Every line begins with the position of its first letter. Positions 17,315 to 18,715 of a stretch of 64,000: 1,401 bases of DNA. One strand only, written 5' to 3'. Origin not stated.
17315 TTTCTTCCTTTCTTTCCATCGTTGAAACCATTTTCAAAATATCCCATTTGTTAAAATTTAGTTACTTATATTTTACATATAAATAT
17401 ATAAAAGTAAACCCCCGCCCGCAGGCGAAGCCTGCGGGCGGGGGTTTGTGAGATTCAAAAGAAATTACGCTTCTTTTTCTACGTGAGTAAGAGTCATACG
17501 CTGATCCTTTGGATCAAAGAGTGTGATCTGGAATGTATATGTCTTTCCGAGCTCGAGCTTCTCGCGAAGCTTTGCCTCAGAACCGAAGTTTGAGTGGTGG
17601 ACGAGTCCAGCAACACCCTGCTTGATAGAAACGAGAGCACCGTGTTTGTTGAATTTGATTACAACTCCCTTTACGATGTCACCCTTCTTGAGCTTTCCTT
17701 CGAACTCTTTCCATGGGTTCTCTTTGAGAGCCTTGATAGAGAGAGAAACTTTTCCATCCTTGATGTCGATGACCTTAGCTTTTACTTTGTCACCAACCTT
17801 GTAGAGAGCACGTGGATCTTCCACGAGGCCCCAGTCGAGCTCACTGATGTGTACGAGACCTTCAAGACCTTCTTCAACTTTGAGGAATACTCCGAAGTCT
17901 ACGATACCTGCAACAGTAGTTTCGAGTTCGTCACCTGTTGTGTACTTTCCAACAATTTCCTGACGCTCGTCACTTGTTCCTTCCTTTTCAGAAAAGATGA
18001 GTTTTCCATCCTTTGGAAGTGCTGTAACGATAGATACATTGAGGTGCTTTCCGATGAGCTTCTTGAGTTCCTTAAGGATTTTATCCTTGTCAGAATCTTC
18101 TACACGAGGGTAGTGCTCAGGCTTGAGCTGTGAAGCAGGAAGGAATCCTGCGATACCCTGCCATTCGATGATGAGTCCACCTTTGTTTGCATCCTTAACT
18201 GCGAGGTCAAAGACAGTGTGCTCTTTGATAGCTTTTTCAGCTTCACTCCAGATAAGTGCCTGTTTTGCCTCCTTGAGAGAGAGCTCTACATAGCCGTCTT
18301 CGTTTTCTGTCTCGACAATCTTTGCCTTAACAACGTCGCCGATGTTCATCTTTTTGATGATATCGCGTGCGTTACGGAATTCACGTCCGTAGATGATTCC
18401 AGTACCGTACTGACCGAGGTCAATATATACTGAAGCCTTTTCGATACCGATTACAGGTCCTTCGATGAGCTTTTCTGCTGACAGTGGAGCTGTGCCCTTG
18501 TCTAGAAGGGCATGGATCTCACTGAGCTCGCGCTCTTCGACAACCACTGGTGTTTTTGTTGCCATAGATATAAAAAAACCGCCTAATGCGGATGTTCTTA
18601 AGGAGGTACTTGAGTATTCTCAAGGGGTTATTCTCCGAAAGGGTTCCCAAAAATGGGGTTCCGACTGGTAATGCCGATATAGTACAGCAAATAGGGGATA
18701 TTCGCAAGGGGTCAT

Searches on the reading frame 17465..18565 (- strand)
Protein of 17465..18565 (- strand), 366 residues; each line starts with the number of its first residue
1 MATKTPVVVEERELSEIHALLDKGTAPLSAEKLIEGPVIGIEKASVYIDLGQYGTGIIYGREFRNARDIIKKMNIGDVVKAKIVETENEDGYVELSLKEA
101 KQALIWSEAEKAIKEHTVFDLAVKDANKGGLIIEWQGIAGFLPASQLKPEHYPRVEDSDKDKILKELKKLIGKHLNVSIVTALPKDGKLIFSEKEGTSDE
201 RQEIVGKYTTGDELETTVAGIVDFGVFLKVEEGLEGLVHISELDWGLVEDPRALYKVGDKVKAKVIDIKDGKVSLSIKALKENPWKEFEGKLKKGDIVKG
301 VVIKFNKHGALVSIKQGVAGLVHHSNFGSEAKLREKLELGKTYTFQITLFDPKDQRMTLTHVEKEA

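Call 8: search_protein_families(library=pfam, proteins=[window:17465-18565:-], max_evalue=0.001)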
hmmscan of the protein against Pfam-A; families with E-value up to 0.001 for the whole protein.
window:17465-18565:- (366 aa): 4 families
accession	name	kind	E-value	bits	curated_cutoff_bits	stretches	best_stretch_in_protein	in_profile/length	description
PF00575.29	S1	-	8.7e-37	125.8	22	3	208-278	2-74/74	S1 RNA binding domain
PF23459.1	S1_RRP5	-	5e-12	46.6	27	1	292-356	1-67/72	RRP5 S1 domain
PF21710.3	Spt6_S1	-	2.9e-07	31.1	27.5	0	289-354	11-79/91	Spt6, S1/OB domain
PF21543.3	CvfB_2nd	-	1.2e-06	28.7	27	0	249-278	49-75/76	Virulence regulatory factor CvfB, second domain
